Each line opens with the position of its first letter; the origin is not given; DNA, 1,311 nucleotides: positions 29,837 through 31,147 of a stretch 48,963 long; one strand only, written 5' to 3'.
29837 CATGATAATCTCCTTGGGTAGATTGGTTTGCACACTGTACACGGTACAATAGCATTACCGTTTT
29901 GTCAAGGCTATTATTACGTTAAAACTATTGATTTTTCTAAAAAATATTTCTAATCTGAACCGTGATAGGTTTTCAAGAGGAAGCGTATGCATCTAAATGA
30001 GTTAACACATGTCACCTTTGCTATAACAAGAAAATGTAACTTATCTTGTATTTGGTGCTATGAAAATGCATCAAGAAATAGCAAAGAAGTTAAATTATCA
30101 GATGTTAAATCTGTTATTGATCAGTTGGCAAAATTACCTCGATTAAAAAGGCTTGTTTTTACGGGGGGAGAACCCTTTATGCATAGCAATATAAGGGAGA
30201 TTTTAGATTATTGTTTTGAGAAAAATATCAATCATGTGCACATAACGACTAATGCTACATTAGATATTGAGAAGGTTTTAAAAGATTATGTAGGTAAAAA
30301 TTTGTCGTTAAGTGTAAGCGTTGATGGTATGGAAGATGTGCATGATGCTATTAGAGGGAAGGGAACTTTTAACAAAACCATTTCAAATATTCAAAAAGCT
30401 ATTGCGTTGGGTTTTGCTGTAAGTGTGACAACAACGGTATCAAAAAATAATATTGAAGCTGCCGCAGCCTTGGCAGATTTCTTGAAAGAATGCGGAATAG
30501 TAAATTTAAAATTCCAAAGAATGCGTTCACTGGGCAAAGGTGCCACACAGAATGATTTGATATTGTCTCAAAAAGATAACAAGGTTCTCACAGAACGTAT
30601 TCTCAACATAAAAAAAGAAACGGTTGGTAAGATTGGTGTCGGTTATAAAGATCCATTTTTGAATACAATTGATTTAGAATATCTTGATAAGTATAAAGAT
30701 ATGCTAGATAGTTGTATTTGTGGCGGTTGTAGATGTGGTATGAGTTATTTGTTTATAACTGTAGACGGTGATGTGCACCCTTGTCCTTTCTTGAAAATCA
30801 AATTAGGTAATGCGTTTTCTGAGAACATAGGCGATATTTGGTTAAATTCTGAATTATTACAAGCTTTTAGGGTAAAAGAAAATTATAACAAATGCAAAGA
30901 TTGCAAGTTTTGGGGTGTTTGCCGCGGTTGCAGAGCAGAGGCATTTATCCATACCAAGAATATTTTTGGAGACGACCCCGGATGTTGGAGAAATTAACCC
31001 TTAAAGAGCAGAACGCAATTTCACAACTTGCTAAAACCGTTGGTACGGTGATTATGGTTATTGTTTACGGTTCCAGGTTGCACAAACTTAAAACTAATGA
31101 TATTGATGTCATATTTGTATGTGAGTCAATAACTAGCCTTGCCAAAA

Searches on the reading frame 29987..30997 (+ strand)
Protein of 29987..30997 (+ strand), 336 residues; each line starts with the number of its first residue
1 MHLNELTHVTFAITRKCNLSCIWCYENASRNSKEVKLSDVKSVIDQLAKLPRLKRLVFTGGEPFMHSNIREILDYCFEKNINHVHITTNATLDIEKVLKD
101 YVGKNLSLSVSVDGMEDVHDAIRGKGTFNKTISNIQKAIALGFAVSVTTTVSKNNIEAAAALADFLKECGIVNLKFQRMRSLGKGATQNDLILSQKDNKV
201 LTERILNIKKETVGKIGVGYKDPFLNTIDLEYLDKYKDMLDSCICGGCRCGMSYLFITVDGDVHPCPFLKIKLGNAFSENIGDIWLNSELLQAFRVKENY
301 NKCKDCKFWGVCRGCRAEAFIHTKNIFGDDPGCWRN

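Call 4: search_protein_families(library=pfam, proteins=[window:29987-30997:+], max_evalue=0.01)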
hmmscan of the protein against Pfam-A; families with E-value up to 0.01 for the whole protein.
window:29987-30997:+ (336 aa): 3 families
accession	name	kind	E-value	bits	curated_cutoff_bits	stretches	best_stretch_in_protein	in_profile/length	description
PF04055.27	Radical_SAM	-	6.7e-24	85.4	29.5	1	13-165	3-165/166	Radical SAM superfamily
PF13186.11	SPASM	-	5.2e-14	52.7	21.5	1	248-307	1-67/67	Iron-sulfur cluster-binding domain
PF13353.11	Fer4_12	-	1.4e-05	25.8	22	1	15-99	13-99/137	4Fe-4S single cluster domain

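Call 5: search_protein_families(library=ncbifam, proteins=[window:29987-30997:+], max_evalue=0.01)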
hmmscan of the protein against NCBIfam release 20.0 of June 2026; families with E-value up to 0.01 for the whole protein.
window:29987-30997:+ (336 aa): 91 families (the best 25 are shown)
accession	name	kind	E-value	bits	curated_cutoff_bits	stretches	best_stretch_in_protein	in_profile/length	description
TIGR04053.2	TIGR04053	equivalog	3.1e-45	155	395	2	9-197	10-204/366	TIGR04053 family radical SAM/SPASM domain-containing protein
TIGR04055.1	rSAM_NirJ2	equivalog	1.6e-42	146.2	500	1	9-333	2-322/326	putative heme d1 biosynthesis radical SAM protein NirJ2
TIGR04340.1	rSAM_ACGX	hypoth_equivalog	1.8e-42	145.8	400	1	11-335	7-339/341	radical SAM/SPASM domain protein, ACGX system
TIGR04545.1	rSAM_ahbD_hemeb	equivalog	6.3e-41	140.9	500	1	9-333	2-335/339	heme b synthase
TIGR03962.1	mycofact_rSAM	equivalog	3.1e-36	125.2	265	1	9-334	14-332/339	mycofactocin radical SAM maturase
TIGR04347.1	pseudo_SAM_Halo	equivalog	3.6e-36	125.3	525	2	9-211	40-244/390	TIGR04347 family pseudo-SAM/SPASM protein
TIGR04054.1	rSAM_NirJ1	equivalog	5.7e-36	124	650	1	9-334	38-381/387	putative heme d1 biosynthesis radical SAM protein NirJ1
TIGR04546.1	rSAM_ahbC_deAc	equivalog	1e-33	116.7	650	1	9-334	41-384/390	12,18-didecarboxysiroheme deacetylase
TIGR04082.1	rSAM_for_selen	equivalog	7.5e-33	114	350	1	11-329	203-510/516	thio(seleno)oxazole modification radical SAM maturase SbtM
TIGR04303.1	GeoRSP_rSAM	equivalog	1e-32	114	400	1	9-334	7-325/325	GeoRSP system radical SAM/SPASM protein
TIGR04250.1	SCM_rSAM_ScmE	equivalog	6e-32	110.9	400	1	9-323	5-335/358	SynChlorMet cassette radical SAM/SPASM protein ScmE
TIGR04051.1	rSAM_NirJ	equivalog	1.3e-30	106.6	515.45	1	9-334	4-347/354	heme d1 biosynthesis radical SAM protein NirJ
TIGR04133.1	rSAM_w_lipo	hypoth_equivalog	5.8e-29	101.1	425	1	4-315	21-330/350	TIGR04133 family radical SAM/SPASM protein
NF050035.1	rSAM_WgK_link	exception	2.9e-27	95.6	650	2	9-162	11-167/367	radical SAM/SPASM peptide maturase WgkB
NF045574.1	sacti_mat_StsB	exception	6.7e-26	91.1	625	1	4-322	93-402/466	StsB family radical SAM/SPASM domain sactipeptide maturase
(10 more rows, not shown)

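Call 13: find_homologous_proteins(query=window:29987-30997:+, max_evalue=1e-20)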
Query window:29987-30997:+ (336 aa): 26 proteins with E <= 1e-20 among 1869 candidates.
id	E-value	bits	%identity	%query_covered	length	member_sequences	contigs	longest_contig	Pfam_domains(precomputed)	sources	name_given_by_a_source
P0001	2.6e-216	735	94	100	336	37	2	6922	PF13186.12,PF04055.28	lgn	-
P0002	3.0e-151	521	65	100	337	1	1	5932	PF13186.12,PF04055.28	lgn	-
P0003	4.1e-42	163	31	97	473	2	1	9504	PF13186.12,PF04055.28,PF13353.12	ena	-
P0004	6.9e-38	149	29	97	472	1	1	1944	PF13186.12,PF04055.28,PF13353.12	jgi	jgi:radical SAM protein with 4Fe4S-binding SPASM domain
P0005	1.1e-37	148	29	97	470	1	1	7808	PF13186.12,PF04055.28,PF13353.12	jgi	-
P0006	1.2e-37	148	29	97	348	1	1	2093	PF13186.12,PF04055.28,PF13353.12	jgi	jgi:radical SAM protein with 4Fe4S-binding SPASM domain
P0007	2.5e-37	147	29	97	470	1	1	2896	PF13186.12,PF04055.28,PF13353.12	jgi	jgi:radical SAM protein with 4Fe4S-binding SPASM domain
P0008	4.3e-37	146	31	97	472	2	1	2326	PF13186.12,PF04055.28,PF13353.12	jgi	jgi:radical SAM protein with 4Fe4S-binding SPASM domain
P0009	8.9e-37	145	29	97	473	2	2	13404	PF13186.12,PF04055.28,PF13353.12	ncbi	-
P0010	2.5e-36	144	31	97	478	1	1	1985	PF13186.12,PF04055.28,PF13353.12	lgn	-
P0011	1.5e-35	141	28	97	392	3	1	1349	PF13186.12,PF04055.28,PF13353.12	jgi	jgi:radical SAM protein with 4Fe4S-binding SPASM domain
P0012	2.8e-35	140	29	97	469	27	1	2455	PF13186.12,PF04055.28,PF13353.12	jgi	jgi:radical SAM protein with 4Fe4S-binding SPASM domain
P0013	4.7e-35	139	28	97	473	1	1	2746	PF13186.12,PF04055.28,PF13353.12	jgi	jgi:radical SAM protein with 4Fe4S-binding SPASM domain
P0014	5.2e-35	139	30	97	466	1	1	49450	PF13186.12,PF04055.28,PF13353.12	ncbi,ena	-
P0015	1.8e-34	138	31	97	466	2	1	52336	PF13186.12,PF04055.28,PF13353.12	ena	-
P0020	8.4e-28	116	29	100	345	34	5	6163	PF13186.12,PF04055.28,PF13353.12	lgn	-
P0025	2.4e-22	98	27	100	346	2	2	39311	PF13186.12,PF04055.28,PF13353.12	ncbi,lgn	-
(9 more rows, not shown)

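Call 14: find_encoding_contigs(protein=P0002, flank=8000, max_places=6)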
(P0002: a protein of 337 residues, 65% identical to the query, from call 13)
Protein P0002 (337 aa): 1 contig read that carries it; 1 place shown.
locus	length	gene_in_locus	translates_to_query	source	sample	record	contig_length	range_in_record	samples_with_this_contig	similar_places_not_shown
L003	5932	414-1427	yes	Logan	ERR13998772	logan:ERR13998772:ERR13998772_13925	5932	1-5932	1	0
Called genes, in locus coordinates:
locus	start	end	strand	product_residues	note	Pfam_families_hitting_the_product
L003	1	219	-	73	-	?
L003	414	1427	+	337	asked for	PF04055:Radical_SAM, PF13186:SPASM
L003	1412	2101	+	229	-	-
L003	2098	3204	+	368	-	PF13353:Fer4_12, PF04055:Radical_SAM, PF13186:SPASM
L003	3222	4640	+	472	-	PF00883:Peptidase_M17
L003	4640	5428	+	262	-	PF00149:Metallophos, PF13277:YmdB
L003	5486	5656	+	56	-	-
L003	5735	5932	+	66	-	?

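Call 15: find_encoding_contigs(protein=P0001, flank=8000, max_places=6)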
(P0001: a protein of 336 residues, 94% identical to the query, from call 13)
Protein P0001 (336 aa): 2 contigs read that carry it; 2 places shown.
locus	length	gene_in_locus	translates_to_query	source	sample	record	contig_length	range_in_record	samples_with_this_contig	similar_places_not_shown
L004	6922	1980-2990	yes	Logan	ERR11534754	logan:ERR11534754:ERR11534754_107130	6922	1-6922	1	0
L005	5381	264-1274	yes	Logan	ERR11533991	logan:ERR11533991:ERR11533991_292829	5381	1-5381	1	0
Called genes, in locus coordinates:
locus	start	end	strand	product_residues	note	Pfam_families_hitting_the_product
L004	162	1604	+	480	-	PF01406:tRNA-synt_1e, PF01921:tRNA-synt_1f, PF09334:tRNA-synt_1g (weak), PF23493:CysS_C (faint)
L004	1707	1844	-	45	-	-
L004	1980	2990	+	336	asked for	PF04055:Radical_SAM, PF13186:SPASM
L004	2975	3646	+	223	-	-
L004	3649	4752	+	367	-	PF13353:Fer4_12 (weak), PF04055:Radical_SAM, PF13186:SPASM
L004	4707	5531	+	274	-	PF01739:CheR (faint), PF13489:Methyltransf_23 (weak), PF01209:Ubie_methyltran, PF03848:TehB (weak), PF08241:Methyltransf_11, PF08242:Methyltransf_12, PF13649:Methyltransf_25, PF13847:Methyltransf_31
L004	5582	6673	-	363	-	PF05343:Peptidase_M42, PF01546:Peptidase_M20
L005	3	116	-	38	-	?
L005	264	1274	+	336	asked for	PF04055:Radical_SAM, PF13186:SPASM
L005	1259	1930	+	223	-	-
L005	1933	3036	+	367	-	PF13353:Fer4_12 (weak), PF04055:Radical_SAM, PF13186:SPASM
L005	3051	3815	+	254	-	PF01739:CheR (faint), PF13489:Methyltransf_23 (weak), PF01209:Ubie_methyltran, PF03848:TehB (weak), PF13649:Methyltransf_25, PF13847:Methyltransf_31, PF08241:Methyltransf_11, PF08242:Methyltransf_12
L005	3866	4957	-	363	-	PF05343:Peptidase_M42, PF01546:Peptidase_M20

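Call 41: search_solved_structures(query=window:29987-30997:+, max_evalue=0.00001)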
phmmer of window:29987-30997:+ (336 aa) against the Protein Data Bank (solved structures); distinct sequences matched with E-value up to 0.00001: 15.
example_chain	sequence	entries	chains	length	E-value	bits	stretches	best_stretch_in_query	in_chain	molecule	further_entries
6efn_A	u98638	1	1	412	1.4e-17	67.1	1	10-294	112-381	Sporulation killing factor maturation protein SkfB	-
6b4c_A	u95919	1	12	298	1.6e-11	47.2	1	9-138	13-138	Viperin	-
9dgw_A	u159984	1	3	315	1.7e-11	47.1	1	9-138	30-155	Radical SAM core domain-containing protein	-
9dfw_A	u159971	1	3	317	1.7e-11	47.1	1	9-138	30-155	Radical SAM core domain-containing protein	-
7n7i_A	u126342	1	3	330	1.9e-11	47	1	9-138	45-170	Viperin-like enzyme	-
9dfn_A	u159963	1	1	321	2.8e-11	46.4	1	9-131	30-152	Radical SAM core domain-containing protein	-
9dfu_A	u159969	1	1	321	2.9e-11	46.4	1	9-131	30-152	Radical SAM core domain-containing protein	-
7tol_A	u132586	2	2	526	4.5e-11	45.7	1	11-266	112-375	glycerol dibiphytanyl glycerol tetraether - macrocyclic archaeol synthase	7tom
5vsl_A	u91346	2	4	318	7.9e-10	41.7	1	9-138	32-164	Radical S-adenosyl methionine domain-containing protein 2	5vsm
6q2p_A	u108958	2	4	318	8.5e-10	41.6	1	9-138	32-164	Radical S-adenosyl methionine domain-containing protein 2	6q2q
5wgg_A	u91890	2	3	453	1.7e-09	40.6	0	12-123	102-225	Radical SAM domain protein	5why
6c8v_A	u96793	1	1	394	9.9e-09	38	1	12-333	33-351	Coenzyme PQQ synthesis protein E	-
7vob_C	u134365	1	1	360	5.9e-08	35.5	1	12-175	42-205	Cytosylglucuronate decarboxylase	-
7voc_C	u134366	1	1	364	6.1e-08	35.5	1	12-175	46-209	Cytosylglucuronate decarboxylase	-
7n7h_A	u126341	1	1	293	6.5e-07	32.1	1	9-126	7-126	VIPERIN-LIKE ENZYME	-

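Call 55: find_encoding_contigs(protein=P0025, flank=5000, max_places=2)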
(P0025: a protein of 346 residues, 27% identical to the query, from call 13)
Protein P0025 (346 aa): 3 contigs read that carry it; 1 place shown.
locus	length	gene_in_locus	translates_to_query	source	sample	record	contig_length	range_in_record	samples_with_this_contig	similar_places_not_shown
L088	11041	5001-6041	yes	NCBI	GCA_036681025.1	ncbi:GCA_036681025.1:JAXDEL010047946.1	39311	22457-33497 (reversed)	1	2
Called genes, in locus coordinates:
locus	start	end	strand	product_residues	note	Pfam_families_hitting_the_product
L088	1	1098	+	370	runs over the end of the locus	PF04015:DUF362, PF00037:Fer4 (faint), PF12837:Fer4_6 (faint), PF12838:Fer4_7 (weak), PF13237:Fer4_10 (weak), PF13484:Fer4_16 (faint)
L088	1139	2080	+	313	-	PF01656:CbiA, PF10609:ParA, PF13614:AAA_31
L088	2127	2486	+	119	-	-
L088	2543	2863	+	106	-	-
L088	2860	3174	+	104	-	-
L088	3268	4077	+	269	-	PF00106:adh_short, PF08659:KR, PF13561:adh_short_C2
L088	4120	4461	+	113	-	PF13596:PAS_10 (weak), PF13426:PAS_9 (weak)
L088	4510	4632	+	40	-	-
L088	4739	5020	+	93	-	PF26520:MftB_chaperone (weak)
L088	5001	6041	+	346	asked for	PF04055:Radical_SAM, PF13353:Fer4_12, PF13186:SPASM (weak)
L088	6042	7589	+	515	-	PF13506:Glyco_transf_21 (weak), PF00535:Glycos_transf_2, PF10111:Glyco_tranf_2_2, PF13641:Glyco_tranf_2_3, PF13632:Glyco_trans_2_3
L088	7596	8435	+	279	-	PF02540:NAD_synthase, PF01171:ATP_bind_3 (weak)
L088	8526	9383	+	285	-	PF00731:AIRC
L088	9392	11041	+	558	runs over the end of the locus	-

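Call 56: find_encoding_contigs(protein=P0014, flank=5000, max_places=2)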
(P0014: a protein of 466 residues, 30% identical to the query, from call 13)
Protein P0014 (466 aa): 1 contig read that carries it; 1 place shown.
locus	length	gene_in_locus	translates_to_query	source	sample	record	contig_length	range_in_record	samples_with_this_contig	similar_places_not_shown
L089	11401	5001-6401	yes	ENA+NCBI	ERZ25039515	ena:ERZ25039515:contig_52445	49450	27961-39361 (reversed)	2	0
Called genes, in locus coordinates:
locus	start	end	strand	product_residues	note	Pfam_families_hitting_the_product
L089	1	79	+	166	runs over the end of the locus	PF07760:DUF1616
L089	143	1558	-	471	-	PF23545:Zn_ribbon_HMPTM, PF04055:Radical_SAM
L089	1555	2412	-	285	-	PF01040:UbiA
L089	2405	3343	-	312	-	PF01073:3Beta_HSD, PF01370:Epimerase, PF02719:Polysacc_synt_2, PF04321:RmlD_sub_bind, PF16363:GDP_Man_Dehyd, PF07993:NAD_binding_4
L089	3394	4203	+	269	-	PF02654:CobS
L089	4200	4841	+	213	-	PF00483:NTP_transferase (weak), PF01128:IspD (weak), PF02348:CTP_transf_3, PF12804:NTP_transf_3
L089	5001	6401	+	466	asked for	PF13353:Fer4_12, PF04055:Radical_SAM, PF13186:SPASM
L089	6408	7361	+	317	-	PF04015:DUF362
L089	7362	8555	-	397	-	PF13439:Glyco_transf_4, PF13579:Glyco_trans_4_4, PF00534:Glycos_transf_1, PF13692:Glyco_trans_1_4, PF13524:Glyco_trans_1_2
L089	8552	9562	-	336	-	PF13506:Glyco_transf_21 (weak), PF13641:Glyco_tranf_2_3, PF00535:Glycos_transf_2, PF10111:Glyco_tranf_2_2 (faint), PF13632:Glyco_trans_2_3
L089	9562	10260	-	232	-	PF13641:Glyco_tranf_2_3 (weak), PF00535:Glycos_transf_2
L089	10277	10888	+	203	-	PF20403:DUF6693 (faint)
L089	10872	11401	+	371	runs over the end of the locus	PF00155:Aminotran_1_2, PF01041:DegT_DnrJ_EryC1 (faint), PF00266:Aminotran_5 (faint)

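Call 57: find_encoding_contigs(protein=P0020, flank=5000, max_places=3)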
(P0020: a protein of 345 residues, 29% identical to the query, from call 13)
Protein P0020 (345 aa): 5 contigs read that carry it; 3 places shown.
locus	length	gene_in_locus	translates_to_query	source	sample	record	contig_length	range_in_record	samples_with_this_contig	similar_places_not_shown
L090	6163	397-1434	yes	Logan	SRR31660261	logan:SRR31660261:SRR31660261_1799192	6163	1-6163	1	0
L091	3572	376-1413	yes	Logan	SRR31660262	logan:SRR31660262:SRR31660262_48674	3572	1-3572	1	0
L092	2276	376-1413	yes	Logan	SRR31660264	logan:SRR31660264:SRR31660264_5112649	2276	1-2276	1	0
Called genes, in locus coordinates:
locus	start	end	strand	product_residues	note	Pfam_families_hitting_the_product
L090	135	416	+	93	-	PF26520:MftB_chaperone (weak)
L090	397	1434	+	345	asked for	PF04055:Radical_SAM, PF13353:Fer4_12, PF13186:SPASM (weak)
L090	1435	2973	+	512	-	PF00535:Glycos_transf_2, PF10111:Glyco_tranf_2_2, PF13641:Glyco_tranf_2_3, PF13632:Glyco_trans_2_3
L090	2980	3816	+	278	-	PF02540:NAD_synthase, PF01171:ATP_bind_3 (weak), PF06508:QueC (faint)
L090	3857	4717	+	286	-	PF00731:AIRC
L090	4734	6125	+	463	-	PF01969:Ni_insertion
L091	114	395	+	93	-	PF26520:MftB_chaperone (weak)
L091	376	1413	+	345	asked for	PF04055:Radical_SAM, PF13353:Fer4_12, PF13186:SPASM (weak)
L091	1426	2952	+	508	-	PF13641:Glyco_tranf_2_3, PF00535:Glycos_transf_2, PF10111:Glyco_tranf_2_2, PF13632:Glyco_trans_2_3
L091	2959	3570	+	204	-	?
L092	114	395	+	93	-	PF26520:MftB_chaperone (weak)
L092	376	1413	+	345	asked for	PF04055:Radical_SAM, PF13353:Fer4_12, PF13186:SPASM (weak)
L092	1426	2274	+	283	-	?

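Call 60: search_protein_families(library=pfam, proteins=[L003:2098-2316:+, L003:1412-2098:+], max_evalue=10)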
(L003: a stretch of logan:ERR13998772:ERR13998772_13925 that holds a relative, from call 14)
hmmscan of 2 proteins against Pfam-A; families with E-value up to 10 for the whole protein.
L003:2098-2316:+ (73 aa): 1 family
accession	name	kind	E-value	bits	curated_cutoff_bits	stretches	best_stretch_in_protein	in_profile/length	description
PF10309.14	NCBP3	-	0.11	12.8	28.9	1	15-35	3-23/59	Nuclear cap-binding protein subunit 3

L003:1412-2098:+ (229 aa): 1 family
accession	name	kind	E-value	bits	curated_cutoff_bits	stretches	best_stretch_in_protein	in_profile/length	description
PF21398.2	PG_binding_5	-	0.11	12.9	24.1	1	35-61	31-57/67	Putative peptidoglycan-binding domain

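Call 64: search_protein_families(library=padloc, proteins=[window:29987-30997:+], max_evalue=0.001)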
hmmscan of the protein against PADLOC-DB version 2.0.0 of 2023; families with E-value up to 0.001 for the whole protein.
window:29987-30997:+ (336 aa): 2 families
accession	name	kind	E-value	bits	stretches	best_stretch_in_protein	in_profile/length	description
PDLC02903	pVip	-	8.2e-20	69.3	1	9-185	2-177/257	Viperins not associated with kinases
PDLC02904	pVip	-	2.8e-19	67.7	1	9-205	5-197/262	Viperins associated with kinases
